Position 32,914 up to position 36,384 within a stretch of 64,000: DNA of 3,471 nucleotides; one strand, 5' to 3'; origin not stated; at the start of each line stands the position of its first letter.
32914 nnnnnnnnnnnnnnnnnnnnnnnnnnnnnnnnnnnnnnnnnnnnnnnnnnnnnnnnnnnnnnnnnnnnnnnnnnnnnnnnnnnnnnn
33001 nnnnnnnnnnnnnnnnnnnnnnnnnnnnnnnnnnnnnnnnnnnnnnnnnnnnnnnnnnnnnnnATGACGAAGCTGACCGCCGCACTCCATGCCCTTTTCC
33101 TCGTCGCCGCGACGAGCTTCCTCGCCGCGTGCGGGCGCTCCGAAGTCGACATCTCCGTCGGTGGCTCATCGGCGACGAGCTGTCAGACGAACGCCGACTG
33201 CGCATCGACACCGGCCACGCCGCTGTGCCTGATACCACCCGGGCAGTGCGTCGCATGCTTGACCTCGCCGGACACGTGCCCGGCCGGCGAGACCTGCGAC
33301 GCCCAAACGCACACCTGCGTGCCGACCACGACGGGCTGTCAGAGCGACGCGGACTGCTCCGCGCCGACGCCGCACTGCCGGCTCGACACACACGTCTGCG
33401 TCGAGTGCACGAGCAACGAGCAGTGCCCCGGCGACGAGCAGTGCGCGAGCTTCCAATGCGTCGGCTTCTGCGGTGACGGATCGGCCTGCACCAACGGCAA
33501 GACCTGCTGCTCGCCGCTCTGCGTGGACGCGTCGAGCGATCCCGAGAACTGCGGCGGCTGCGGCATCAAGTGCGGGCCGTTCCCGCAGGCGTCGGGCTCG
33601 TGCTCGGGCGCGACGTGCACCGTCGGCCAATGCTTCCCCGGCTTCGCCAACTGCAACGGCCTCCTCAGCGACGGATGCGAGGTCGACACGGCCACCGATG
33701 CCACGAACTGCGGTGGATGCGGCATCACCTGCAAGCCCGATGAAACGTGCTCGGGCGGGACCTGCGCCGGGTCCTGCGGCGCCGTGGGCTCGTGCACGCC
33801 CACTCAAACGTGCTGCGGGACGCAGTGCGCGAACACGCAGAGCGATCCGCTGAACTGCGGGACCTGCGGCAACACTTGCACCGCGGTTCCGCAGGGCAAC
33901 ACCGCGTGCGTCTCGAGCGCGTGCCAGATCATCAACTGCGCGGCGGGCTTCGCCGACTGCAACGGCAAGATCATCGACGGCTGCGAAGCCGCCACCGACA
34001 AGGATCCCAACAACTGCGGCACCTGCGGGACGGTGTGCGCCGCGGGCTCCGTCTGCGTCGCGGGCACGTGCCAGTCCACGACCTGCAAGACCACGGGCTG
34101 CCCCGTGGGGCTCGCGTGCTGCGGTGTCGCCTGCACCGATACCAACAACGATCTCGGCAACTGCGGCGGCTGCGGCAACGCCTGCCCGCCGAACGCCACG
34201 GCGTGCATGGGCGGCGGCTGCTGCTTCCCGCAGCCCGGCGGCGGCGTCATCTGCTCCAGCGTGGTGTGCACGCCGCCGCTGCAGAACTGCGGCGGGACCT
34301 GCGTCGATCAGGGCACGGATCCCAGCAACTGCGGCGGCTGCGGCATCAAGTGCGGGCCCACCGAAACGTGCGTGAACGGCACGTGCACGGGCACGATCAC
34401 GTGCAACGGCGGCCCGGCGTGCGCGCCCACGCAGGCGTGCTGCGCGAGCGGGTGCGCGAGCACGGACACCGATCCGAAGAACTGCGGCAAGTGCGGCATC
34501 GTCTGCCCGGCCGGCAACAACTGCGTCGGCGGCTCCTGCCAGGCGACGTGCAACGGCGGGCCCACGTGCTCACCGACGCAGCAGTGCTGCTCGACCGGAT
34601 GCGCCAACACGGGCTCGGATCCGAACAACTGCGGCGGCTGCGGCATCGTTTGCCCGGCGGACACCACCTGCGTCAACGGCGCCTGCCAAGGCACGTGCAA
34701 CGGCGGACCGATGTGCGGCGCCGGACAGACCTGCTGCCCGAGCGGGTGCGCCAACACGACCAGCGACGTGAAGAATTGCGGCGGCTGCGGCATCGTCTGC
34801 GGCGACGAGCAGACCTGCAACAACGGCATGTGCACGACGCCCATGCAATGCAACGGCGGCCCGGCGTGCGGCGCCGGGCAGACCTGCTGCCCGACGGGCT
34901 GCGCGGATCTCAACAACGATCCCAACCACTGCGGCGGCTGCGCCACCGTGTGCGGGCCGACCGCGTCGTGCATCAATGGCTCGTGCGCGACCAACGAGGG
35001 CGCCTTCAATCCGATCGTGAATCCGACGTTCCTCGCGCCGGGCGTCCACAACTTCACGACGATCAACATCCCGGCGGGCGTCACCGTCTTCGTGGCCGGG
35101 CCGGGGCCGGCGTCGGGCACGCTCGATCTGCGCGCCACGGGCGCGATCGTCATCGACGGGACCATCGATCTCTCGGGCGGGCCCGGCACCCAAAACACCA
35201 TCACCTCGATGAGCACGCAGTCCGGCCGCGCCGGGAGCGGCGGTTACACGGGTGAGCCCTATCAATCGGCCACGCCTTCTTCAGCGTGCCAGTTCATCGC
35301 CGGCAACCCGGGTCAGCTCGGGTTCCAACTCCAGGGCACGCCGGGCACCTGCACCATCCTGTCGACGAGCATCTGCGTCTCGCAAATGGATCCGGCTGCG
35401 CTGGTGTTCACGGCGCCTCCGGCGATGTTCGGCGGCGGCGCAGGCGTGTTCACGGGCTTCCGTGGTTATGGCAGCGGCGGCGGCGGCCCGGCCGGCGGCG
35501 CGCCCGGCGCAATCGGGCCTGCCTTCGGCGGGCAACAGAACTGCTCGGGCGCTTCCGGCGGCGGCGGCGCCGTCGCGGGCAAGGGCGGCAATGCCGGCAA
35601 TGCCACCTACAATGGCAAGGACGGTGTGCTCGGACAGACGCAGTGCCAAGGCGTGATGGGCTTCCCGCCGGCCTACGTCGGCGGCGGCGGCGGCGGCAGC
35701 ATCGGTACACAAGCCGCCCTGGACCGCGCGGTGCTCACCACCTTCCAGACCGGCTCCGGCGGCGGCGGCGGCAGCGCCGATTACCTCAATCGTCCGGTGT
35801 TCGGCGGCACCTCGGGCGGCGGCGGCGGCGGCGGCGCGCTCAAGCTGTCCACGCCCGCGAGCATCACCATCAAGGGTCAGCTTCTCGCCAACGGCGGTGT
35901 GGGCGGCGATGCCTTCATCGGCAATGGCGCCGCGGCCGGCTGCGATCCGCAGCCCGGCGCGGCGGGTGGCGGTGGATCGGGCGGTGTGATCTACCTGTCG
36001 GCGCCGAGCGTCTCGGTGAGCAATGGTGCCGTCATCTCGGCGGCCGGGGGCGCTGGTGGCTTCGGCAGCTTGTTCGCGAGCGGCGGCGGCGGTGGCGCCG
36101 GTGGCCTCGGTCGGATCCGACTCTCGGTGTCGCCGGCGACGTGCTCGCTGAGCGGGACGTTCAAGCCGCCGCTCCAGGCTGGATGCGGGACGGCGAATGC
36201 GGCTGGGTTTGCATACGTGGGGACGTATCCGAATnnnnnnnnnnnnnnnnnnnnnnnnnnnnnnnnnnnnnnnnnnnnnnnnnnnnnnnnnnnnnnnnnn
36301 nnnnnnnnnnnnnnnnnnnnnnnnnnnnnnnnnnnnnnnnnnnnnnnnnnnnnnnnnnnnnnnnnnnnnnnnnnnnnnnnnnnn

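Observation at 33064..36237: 1058-aa extracellular protein built from more than 20 '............' Cys-knot-like repeats plus a Gly-rich beta-helix-like tail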

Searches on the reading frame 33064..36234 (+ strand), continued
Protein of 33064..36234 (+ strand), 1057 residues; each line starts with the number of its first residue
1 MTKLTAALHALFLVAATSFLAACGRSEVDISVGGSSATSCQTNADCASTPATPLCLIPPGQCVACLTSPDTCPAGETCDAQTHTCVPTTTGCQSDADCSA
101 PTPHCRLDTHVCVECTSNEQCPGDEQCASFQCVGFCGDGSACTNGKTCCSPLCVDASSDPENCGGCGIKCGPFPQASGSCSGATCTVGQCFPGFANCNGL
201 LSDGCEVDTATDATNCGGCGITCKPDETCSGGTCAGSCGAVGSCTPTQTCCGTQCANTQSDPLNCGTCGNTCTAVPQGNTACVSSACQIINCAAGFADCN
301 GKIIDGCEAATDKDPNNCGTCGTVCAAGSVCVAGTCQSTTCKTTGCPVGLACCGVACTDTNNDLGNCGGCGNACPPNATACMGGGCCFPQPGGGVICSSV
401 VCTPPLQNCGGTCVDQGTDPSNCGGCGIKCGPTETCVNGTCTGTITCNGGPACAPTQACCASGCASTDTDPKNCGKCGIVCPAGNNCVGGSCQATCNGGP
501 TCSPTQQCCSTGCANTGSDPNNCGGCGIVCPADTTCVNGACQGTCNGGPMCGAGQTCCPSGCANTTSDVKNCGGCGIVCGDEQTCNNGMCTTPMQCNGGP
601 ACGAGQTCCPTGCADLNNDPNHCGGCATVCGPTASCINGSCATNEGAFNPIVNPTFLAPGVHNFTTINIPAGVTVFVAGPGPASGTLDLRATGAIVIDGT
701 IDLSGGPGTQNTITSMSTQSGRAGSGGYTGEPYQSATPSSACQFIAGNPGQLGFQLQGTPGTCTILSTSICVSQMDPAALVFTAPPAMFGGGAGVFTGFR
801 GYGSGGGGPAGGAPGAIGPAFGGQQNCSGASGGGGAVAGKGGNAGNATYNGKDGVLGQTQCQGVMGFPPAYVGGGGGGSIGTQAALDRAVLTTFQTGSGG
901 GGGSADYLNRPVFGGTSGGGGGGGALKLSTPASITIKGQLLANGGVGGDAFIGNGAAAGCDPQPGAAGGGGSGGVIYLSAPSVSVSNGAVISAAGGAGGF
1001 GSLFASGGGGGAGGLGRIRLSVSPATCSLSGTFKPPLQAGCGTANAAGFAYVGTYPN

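Call 49: predict_structure(alignment_id=A3)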
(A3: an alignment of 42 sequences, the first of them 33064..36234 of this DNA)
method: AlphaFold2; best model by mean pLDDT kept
length: 1057 residues; sequences in the alignment: 42
mean_pLDDT: 77.0   pTM: 0.47
mean pLDDT of the five models: 77.0, 76.9, 71.9, 70.5, 69.8
residues with pLDDT >= 90: 145; 70-90: 628; 50-70: 223; < 50: 61
segments of 3 or more residues with pLDDT < 50: 1-3, 22-37, 340-344, 712-717, 833-849, 908-912, 952-958
pLDDT, mean of each block of 10 residues (from residue 1): 58 65 35 46 81 84 88 82 77 79 83 91 87 81 82 84 87 85 85 88 88 89 84 73 71 81 82 88 87 88 84 86 81 71 55 78 84 84 84 69 71 83 87 80 61 77 85 88 81 76 80 84 86 76 67 77 82 83 78 68 74 79 85 71 86 89 93 87 83 95 84 49 75 71 71 66 75 71 69 58 62 63 60 45 38 68 63 73 69 78 59 61 92 97 84 48 65 92 96 88 68 86 94 92 80 84
secondary structure, 60 per line:
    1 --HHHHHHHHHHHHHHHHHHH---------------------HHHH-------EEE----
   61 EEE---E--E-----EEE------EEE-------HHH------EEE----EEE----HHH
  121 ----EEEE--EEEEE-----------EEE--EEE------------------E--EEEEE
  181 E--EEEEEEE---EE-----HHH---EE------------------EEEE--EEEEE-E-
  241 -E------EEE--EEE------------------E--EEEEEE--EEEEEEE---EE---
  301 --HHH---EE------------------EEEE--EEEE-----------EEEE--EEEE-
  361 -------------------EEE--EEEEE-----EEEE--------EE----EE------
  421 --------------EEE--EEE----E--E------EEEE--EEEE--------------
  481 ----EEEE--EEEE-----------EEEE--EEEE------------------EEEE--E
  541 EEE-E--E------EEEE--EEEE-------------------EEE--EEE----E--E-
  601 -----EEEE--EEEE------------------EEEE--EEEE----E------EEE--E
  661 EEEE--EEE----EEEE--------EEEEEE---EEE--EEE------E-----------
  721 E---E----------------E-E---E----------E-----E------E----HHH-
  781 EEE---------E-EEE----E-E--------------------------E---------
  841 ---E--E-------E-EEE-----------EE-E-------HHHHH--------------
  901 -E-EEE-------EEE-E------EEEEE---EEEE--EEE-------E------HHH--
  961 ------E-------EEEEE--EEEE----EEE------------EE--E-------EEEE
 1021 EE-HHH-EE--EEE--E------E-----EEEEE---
elements in order (helices of 4 or more, strands of 3 or more residues): H3-21 H43-46 E54-56 E61-63 E76-78 E85-87 E104-106 E111-113 E125-128 E131-135 E147-149 E152-154 E176-181 E184-190 E227-230 E233-237 E249-251 E254-256 E278-283 E286-292 E329-332 E335-338 E350-353 E356-359 E380-382 E385-389 E395-398 E435-437 E440-442 E457-460 E463-466 E485-488 E491-494 E506-509 E512-515 E534-537 E540-543 E555-558 E561-564 E584-586 E589-591 E606-609 E612-615 E634-637 E640-643 E655-657 E660-664 E667-669 E674-677 E686-691 E695-697 E700-702 E781-783 E795-797 E857-859 H882-886 E904-906 E914-916 E925-929 E933-936 E939-941 E975-979 E982-985 E990-992 E1017-1022 E1032-1034 E1050-1054
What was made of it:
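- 33064..33132 (+): Lipoprotein signal peptide, aa 1-23: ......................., with lipobox LAAC. Cys23 would be the lipidated +1 residue. Position +2 is Gly and +7 is Asp. AF2 models a helix at aa 3-21 followed by a disordered linker at aa 22-37 (call 49).
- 33469..34998 (+): Stig1-type / MXAN_6577-like repeat array (aa 136-645): 10 units, 96 Cys, spacing 49-56 aa. This is the predicted disulfide-rich stalk. AF2 models paired β-hairpins at pLDDT about 75-88 (call 49).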

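Call 52: fold_search(model_id=the predicted structure, library=pdb)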
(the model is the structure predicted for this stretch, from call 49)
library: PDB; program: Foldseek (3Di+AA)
matches with E <= 10: 27; with E <= 0.001: 0
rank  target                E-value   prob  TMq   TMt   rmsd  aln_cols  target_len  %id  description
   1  9oz8_C                9.6e-03  0.21  0.07  0.08  46.0       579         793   15  Cryo-EM structure of chicken NEL dimer bound with one human NICOL. (released 2026-02-25)
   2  6pog_B                7.5e-01  0.09  0.06  0.17  22.8       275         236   18  Crystal structure of the NELL2 EGF1-6-Robo3 FN1 complex (released 2020-05-06)
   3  8wa2_E                8.3e-01  0.02  0.05  0.04  32.4       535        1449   14  cryo-EM structure of native mastigonemes isolated from Chlamydomonas reinhardtii at 3.0 angstrom resolution (released 2024-04-10)
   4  7xlc_B                1.2e+00  0.03  0.05  0.06  20.1       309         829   13  conformation II of apo-IGF1R states (released 2023-04-26)
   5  8jxh_B                1.3e+00  0.10  0.08  0.08  18.2       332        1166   20  rat megalin RAP complex wingA (released 2024-06-19)
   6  8vjb_A                1.6e+00  0.03  0.08  0.10  21.6       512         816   12  Cryo-EM structure of short form insulin receptor (IR-A) with four IGF2 bound, symmetric conformation. (released 2024-03-27)
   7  9i3v_B                2.3e+00  0.03  0.08  0.04  16.8       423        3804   15  Cryo-EM structure of the human LRP2 ectodomain (released 2026-02-04)
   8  4zxb_E                2.4e+00  0.02  0.05  0.06  16.0       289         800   13  Structure of the human insulin receptor ectodomain, IRDeltabeta construct, in complex with four Fab molecules (released 2016-02-24)
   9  9qaw_B                3.4e+00  0.04  0.08  0.04  17.7       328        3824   20  CryoEM structure of the human LRP2 receptor ectodomain in complex with LRPAP1 (released 2026-03-11)
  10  8jxf_B                3.4e+00  0.01  0.05  0.05  31.5       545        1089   13  rat megalin RAP complex bodyA (released 2024-06-19)
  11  8vjc_B                3.4e+00  0.01  0.05  0.06  25.1       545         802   10  Cryo-EM structure of short form insulin receptor (IR-A) with three IGF2 bound, asymmetric conformation. (released 2024-03-27)
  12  8x06_A                3.7e+00  0.04  0.07  0.11  12.3       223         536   13  Cryo-EM structure of the IR/IGF-I complex, conformation 1 (released 2024-11-06)
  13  7tym_A                4.1e+00  0.02  0.06  0.07  13.7       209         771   16  Cryo-EM Structure of insulin receptor-related receptor (IRR) in active-state captured at pH 9. The 3D refinement was a (released 2023-02-15)
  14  7sl2_B                4.3e+00  0.01  0.08  0.09  22.4       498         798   11  Full-length insulin receptor bound with site 2 binding deficient mutant insulin (A-L13R) -- asymmetric conformation (released 2022-03-30)
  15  8jx8_B                4.5e+00  0.04  0.05  0.04  13.5       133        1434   16  rat megalin head (released 2024-06-19)
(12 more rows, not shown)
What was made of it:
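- The modules are predicted as β-hairpin folds resembling EGF, furin-like or TNFR units, though the Foldseek matches are weak (calls 49, 52).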

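Call 70: find_encoding_contigs(protein=P0020, flank=6000, max_places=2)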
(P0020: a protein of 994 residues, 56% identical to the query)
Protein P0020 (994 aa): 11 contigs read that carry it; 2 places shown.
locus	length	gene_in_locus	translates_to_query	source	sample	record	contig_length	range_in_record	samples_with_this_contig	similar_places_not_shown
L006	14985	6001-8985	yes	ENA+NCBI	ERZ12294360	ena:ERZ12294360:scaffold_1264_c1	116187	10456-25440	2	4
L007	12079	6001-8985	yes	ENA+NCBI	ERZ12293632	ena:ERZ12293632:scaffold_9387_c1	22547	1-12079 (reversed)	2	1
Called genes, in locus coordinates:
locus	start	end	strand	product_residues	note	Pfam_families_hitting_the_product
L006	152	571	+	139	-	-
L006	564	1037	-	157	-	PF09900:DUF2127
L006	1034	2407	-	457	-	PF14356:DUF4403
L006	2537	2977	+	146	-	-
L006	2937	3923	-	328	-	PF00586:AIRS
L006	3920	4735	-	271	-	PF02900:LigB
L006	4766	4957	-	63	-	-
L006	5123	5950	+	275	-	PF13509:S1_2, PF17783:WHD_CvfB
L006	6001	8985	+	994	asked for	PF04885:Stig1 (faint)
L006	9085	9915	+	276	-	PF01430:HSP33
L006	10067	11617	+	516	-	PF00069:Pkinase, PF03109:ABC1 (faint), PF07714:PK_Tyr_Ser-Thr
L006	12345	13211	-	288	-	PF04055:Radical_SAM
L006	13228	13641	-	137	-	-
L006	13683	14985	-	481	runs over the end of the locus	PF13520:AA_permease_2, PF00324:AA_permease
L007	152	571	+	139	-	-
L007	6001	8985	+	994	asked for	PF04885:Stig1 (faint)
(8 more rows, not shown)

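Call 71: find_encoding_contigs(protein=P0023, flank=6000, max_places=2)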
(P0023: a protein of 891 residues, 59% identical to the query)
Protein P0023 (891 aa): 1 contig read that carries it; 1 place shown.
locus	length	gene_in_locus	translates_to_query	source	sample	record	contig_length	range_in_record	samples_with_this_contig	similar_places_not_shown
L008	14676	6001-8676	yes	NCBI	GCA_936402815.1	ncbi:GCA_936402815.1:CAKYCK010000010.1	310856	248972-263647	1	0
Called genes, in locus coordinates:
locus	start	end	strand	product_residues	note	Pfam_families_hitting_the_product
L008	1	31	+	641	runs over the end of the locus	PF00884:Sulfatase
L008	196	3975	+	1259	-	PF00069:Pkinase, PF03109:ABC1 (faint), PF07714:PK_Tyr_Ser-Thr, PF13191:AAA_16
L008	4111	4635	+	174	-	-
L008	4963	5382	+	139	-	PF04143:Sulf_transp (weak)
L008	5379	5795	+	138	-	PF20398:DUF6691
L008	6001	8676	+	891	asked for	PF04885:Stig1 (faint)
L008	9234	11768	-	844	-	PF00270:DEAD, PF04851:ResIII, PF22527:DEXQc_Suv3, PF12029:DUF3516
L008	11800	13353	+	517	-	PF00069:Pkinase, PF07714:PK_Tyr_Ser-Thr, PF01636:APH (faint)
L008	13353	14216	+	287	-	-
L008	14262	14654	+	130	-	-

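Call 72: find_encoding_contigs(protein=P0038, flank=6000, max_places=2)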
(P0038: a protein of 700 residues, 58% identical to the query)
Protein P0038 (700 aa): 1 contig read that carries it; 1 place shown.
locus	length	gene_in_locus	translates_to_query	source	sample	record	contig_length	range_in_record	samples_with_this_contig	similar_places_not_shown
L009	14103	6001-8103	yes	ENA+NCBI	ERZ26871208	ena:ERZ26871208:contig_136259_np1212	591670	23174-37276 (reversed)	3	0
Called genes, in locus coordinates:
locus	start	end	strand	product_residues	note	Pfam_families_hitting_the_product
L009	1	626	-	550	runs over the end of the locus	-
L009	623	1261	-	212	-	PF13677:MotB_plug, PF00691:OmpA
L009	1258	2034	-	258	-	PF01618:MotA_ExbB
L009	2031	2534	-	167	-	PF13428:TPR_14 (faint), PF07719:TPR_2 (weak)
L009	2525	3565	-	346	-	-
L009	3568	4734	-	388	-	-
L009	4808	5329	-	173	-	-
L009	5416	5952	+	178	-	PF01541:GIY-YIG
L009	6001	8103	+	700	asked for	PF04885:Stig1 (faint)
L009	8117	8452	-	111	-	-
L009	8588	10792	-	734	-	PF19077:Big_13 (faint), PF17957:Big_7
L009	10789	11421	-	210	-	-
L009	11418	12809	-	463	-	PF00069:Pkinase, PF07714:PK_Tyr_Ser-Thr, PF01636:APH (faint)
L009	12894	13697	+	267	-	PF09544:DUF2381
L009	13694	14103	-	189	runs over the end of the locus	PF04542:Sigma70_r2, PF08281:Sigma70_r4_2, PF04545:Sigma70_r4 (weak)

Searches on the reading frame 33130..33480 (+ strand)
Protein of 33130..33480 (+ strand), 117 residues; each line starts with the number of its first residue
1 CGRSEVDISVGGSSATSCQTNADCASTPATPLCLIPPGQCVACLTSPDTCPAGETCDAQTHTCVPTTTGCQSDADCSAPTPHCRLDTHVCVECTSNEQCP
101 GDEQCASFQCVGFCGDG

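Call 16: search_protein_families(library=pfam, proteins=[window:33130-33480:+], max_evalue=1)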
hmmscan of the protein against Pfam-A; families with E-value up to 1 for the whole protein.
window:33130-33480:+ (117 aa): 2 families
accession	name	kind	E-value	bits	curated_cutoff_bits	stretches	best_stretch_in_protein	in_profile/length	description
PF08093.16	Toxin_23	-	0.011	16.3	22.2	1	63-85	2-24/30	Magi 5 toxic peptide family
PF23416.1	DUF7107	-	0.34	11.7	24.6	0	83-111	19-47/48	Domain of unknown function (DUF7107)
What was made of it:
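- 33175..33468 (+): Two N-terminal 8-Cys modules of about 52 aa each (aa 38-135), of the form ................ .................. Only sub-threshold Pfam hits (call 16).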
